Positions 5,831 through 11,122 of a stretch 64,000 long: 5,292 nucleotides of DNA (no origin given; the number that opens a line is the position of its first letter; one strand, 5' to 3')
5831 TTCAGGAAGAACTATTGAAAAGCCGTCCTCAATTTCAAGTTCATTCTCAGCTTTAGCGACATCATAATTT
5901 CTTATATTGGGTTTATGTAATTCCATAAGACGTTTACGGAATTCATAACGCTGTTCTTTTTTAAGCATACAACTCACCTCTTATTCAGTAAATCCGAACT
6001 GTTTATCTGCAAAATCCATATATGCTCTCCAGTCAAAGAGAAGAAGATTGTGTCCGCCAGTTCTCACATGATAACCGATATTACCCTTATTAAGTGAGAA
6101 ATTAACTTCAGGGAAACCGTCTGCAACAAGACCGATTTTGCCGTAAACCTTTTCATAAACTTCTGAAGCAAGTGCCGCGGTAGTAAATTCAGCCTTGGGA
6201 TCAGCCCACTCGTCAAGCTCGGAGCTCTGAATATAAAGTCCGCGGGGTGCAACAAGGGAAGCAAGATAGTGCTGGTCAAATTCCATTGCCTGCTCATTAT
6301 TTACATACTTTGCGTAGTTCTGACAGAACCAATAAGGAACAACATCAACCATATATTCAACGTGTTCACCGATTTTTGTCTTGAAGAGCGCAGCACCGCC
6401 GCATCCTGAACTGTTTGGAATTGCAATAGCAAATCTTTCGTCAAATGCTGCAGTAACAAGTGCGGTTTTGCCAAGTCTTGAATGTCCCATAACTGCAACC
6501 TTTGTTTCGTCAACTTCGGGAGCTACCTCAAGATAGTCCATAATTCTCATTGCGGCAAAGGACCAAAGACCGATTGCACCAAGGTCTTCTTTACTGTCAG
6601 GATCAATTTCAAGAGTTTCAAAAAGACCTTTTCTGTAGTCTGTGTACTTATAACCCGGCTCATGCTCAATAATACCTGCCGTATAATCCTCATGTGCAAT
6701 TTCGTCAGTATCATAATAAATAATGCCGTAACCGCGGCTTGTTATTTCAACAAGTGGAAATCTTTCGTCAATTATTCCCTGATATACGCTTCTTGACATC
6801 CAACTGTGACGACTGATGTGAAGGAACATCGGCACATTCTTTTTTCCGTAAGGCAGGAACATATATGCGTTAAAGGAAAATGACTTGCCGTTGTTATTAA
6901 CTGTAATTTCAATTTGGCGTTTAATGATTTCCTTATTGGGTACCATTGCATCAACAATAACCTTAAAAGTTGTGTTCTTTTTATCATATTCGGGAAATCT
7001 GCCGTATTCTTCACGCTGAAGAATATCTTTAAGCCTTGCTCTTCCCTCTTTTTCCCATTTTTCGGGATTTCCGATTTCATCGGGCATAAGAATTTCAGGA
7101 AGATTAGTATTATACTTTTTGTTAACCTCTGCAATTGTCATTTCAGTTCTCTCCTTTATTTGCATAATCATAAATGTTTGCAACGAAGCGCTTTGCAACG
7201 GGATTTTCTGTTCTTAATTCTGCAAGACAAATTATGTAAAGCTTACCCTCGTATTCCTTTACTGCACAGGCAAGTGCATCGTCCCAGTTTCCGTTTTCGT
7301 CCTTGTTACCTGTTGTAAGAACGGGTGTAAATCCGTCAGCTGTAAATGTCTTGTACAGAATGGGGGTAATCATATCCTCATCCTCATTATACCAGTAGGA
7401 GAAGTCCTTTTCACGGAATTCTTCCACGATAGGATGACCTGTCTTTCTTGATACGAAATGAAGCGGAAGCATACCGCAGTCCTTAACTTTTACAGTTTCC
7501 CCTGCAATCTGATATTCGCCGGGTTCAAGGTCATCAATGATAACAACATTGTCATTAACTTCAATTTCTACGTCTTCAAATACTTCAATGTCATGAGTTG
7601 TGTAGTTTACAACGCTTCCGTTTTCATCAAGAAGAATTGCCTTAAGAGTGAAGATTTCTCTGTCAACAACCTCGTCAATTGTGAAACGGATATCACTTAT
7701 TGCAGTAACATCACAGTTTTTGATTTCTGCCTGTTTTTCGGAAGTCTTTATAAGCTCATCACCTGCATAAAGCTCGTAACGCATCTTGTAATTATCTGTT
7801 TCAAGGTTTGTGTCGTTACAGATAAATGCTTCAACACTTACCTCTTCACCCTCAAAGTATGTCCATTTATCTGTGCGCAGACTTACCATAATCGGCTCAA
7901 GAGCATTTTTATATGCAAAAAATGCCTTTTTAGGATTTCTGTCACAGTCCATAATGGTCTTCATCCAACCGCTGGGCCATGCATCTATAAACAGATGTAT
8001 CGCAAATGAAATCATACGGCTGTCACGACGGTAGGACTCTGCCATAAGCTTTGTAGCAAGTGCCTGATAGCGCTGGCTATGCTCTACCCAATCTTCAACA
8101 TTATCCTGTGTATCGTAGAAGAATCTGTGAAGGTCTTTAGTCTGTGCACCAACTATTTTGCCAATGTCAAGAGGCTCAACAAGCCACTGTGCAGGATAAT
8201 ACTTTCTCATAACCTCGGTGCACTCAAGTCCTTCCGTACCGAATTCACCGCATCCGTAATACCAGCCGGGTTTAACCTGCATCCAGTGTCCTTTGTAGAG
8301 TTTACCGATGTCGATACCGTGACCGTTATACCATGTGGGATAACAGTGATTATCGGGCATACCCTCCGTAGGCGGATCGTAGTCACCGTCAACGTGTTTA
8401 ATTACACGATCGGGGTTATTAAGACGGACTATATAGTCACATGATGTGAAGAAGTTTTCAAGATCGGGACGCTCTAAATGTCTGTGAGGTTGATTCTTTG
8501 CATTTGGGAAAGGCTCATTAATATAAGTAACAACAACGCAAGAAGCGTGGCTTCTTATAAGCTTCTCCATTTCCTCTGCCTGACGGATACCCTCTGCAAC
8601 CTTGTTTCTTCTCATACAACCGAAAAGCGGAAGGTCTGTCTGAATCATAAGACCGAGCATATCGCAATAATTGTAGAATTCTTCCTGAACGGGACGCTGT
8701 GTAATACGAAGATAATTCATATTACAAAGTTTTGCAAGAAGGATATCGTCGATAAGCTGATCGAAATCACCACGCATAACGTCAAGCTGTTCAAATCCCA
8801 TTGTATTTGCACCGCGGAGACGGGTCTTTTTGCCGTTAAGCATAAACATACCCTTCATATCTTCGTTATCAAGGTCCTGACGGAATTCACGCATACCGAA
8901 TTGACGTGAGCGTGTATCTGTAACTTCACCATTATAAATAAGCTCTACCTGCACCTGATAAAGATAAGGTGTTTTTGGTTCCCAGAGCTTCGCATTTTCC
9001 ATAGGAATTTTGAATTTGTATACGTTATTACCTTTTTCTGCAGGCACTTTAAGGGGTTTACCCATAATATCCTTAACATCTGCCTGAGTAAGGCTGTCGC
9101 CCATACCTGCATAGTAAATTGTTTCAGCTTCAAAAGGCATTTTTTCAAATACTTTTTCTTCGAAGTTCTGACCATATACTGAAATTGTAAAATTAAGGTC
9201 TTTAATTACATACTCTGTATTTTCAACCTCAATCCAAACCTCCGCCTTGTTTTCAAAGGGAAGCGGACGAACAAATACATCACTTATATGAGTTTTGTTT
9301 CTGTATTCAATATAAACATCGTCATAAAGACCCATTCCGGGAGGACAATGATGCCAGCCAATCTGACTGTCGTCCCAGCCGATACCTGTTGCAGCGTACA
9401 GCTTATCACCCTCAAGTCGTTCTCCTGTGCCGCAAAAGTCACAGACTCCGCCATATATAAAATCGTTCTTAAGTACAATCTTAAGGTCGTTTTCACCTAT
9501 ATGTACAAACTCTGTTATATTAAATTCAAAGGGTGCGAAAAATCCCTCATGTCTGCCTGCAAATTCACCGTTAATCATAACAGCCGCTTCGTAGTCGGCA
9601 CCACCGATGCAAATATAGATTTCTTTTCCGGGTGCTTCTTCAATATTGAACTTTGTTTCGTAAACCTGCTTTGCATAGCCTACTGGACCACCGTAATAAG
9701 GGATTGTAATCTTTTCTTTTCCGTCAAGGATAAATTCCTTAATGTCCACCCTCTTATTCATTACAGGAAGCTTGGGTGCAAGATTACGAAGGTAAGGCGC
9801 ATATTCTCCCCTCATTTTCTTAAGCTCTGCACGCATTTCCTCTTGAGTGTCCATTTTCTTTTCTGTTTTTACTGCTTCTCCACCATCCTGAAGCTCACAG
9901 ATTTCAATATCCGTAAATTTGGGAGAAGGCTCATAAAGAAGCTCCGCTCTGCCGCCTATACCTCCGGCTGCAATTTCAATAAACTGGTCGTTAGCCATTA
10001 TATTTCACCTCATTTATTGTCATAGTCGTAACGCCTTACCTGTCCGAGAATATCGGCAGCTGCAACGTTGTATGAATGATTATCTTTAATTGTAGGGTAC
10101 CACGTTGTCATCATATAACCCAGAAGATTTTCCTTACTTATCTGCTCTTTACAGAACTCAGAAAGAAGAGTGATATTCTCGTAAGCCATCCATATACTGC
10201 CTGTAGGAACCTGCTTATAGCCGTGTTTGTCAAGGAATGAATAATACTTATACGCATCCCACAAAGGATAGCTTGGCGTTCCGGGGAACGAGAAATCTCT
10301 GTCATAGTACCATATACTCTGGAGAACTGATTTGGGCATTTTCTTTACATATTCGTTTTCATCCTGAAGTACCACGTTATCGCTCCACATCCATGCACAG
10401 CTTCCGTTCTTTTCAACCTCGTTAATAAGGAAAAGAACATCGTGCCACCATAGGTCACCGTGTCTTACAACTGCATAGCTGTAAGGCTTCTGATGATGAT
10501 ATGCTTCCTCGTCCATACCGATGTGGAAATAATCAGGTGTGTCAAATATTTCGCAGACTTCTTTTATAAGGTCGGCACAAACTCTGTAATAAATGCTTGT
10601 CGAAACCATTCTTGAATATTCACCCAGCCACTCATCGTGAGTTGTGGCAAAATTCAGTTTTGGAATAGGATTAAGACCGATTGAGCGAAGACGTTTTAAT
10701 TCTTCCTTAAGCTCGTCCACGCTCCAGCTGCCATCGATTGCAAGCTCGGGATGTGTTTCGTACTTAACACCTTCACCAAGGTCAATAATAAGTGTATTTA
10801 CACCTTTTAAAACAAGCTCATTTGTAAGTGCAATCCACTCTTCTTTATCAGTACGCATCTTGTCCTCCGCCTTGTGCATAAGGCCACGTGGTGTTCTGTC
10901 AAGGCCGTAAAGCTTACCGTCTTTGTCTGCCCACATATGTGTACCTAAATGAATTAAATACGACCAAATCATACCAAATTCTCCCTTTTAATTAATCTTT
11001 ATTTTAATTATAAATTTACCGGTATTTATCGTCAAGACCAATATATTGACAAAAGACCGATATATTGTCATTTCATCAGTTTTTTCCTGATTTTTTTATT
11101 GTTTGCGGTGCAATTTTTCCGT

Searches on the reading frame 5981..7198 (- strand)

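Call 38: search_protein_families(library=pfam, proteins=[window:5981-7198:-], max_evalue=0.001)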
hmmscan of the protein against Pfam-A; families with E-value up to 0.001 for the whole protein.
window:5981-7198:- (405 aa): 1 family
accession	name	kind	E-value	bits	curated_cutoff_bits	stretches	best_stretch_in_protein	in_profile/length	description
PF22244.2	GCE_fung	-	1e-35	124.1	27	1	98-350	1-229/231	Glucuronyl esterase, fungi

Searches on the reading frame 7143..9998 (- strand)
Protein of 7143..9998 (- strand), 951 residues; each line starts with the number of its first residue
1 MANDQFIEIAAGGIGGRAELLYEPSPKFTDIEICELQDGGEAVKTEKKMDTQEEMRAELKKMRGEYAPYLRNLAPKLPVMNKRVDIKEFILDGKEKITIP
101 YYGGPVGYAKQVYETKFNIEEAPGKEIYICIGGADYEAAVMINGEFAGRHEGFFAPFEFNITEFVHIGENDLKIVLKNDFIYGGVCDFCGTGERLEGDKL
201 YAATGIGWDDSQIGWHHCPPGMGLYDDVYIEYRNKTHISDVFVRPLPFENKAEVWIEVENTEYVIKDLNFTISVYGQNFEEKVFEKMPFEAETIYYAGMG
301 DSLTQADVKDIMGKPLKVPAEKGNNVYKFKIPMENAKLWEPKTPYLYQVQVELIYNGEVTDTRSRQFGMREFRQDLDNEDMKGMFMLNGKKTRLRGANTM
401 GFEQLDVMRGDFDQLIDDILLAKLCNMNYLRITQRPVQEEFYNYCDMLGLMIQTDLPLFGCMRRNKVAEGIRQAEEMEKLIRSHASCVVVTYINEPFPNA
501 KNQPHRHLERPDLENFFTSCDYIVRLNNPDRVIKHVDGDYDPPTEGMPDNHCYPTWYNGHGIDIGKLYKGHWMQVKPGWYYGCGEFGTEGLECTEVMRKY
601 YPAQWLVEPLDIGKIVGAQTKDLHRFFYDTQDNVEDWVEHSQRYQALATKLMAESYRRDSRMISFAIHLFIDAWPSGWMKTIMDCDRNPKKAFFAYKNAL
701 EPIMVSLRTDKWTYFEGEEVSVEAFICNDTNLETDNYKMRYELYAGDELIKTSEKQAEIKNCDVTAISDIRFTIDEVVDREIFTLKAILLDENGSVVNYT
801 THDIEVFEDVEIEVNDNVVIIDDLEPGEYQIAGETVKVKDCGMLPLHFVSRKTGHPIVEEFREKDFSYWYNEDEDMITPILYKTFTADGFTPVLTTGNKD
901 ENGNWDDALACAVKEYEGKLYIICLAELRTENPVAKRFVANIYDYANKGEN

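Call 23: search_protein_families(library=pfam, proteins=[window:7143-9998:-], max_evalue=0.001)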
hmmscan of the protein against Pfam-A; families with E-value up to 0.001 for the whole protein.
window:7143-9998:- (951 aa): 4 families
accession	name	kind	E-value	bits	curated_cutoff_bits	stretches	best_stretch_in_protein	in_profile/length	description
PF00703.27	Glyco_hydro_2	-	3.4e-15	57.2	23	1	236-370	1-109/109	Glycosyl hydrolases family 2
PF22666.2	Glyco_hydro_2_N2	-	2.6e-08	34.5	27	1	107-180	46-121/167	Glycosyl hydrolase 2 galactose-binding domain-like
PF02836.23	Glyco_hydro_2_C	-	2.8e-07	30.4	21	1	382-468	5-91/302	Glycosyl hydrolases family 2, TIM barrel domain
PF02837.24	Glyco_hydro_2_N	-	7.5e-06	26.4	28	1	110-175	66-132/169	Glycosyl hydrolases family 2, sugar binding domain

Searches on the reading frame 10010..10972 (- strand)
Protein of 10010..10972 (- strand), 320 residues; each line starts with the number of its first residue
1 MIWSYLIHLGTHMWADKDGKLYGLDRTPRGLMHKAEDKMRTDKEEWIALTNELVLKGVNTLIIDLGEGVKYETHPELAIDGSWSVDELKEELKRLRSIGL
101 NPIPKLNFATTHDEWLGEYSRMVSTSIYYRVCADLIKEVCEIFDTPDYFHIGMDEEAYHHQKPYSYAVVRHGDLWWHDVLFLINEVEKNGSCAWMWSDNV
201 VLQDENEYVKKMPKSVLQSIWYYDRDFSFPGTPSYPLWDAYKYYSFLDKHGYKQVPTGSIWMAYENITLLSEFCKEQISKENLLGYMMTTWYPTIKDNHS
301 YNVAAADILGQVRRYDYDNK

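Call 5: search_protein_families(library=pfam, proteins=[window:10010-10972:-], max_evalue=1)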
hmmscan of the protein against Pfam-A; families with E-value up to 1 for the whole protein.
window:10010-10972:- (320 aa): 1 family
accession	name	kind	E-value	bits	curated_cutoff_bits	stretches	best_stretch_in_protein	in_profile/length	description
PF02037.33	SAP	-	0.21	11.7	23.9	1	82-95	4-17/37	SAP domain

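Call 6: search_protein_families(library=ncbifam, proteins=[window:10010-10972:-], max_evalue=1)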
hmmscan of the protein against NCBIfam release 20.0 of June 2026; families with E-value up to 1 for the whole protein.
window:10010-10972:- (320 aa): 1 family
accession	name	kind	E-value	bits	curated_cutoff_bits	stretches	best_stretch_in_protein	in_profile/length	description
TIGR03843.1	TIGR03843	hypoth_equivalog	0.078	12.3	172.4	1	10-105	152-242/253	SCO1664 family protein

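Call 8: search_solved_structures(query=A1, max_evalue=10, show_alignments=3)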
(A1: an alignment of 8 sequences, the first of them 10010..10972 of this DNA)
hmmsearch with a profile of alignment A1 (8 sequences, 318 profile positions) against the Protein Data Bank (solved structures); distinct sequences matched with E-value up to 10: 5.
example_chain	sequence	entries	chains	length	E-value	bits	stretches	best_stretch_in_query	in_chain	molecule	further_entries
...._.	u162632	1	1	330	2e-07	33.6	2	113-222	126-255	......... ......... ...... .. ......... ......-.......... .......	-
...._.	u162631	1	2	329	2.4e-07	33.4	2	113-222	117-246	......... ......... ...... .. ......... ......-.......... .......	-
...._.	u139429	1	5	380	6.7e-07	31.9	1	46-104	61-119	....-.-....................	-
7cbn_A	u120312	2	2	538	0.027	16.7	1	120-157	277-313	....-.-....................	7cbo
6mq4_A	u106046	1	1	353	0.098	14.9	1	40-90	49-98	cellulase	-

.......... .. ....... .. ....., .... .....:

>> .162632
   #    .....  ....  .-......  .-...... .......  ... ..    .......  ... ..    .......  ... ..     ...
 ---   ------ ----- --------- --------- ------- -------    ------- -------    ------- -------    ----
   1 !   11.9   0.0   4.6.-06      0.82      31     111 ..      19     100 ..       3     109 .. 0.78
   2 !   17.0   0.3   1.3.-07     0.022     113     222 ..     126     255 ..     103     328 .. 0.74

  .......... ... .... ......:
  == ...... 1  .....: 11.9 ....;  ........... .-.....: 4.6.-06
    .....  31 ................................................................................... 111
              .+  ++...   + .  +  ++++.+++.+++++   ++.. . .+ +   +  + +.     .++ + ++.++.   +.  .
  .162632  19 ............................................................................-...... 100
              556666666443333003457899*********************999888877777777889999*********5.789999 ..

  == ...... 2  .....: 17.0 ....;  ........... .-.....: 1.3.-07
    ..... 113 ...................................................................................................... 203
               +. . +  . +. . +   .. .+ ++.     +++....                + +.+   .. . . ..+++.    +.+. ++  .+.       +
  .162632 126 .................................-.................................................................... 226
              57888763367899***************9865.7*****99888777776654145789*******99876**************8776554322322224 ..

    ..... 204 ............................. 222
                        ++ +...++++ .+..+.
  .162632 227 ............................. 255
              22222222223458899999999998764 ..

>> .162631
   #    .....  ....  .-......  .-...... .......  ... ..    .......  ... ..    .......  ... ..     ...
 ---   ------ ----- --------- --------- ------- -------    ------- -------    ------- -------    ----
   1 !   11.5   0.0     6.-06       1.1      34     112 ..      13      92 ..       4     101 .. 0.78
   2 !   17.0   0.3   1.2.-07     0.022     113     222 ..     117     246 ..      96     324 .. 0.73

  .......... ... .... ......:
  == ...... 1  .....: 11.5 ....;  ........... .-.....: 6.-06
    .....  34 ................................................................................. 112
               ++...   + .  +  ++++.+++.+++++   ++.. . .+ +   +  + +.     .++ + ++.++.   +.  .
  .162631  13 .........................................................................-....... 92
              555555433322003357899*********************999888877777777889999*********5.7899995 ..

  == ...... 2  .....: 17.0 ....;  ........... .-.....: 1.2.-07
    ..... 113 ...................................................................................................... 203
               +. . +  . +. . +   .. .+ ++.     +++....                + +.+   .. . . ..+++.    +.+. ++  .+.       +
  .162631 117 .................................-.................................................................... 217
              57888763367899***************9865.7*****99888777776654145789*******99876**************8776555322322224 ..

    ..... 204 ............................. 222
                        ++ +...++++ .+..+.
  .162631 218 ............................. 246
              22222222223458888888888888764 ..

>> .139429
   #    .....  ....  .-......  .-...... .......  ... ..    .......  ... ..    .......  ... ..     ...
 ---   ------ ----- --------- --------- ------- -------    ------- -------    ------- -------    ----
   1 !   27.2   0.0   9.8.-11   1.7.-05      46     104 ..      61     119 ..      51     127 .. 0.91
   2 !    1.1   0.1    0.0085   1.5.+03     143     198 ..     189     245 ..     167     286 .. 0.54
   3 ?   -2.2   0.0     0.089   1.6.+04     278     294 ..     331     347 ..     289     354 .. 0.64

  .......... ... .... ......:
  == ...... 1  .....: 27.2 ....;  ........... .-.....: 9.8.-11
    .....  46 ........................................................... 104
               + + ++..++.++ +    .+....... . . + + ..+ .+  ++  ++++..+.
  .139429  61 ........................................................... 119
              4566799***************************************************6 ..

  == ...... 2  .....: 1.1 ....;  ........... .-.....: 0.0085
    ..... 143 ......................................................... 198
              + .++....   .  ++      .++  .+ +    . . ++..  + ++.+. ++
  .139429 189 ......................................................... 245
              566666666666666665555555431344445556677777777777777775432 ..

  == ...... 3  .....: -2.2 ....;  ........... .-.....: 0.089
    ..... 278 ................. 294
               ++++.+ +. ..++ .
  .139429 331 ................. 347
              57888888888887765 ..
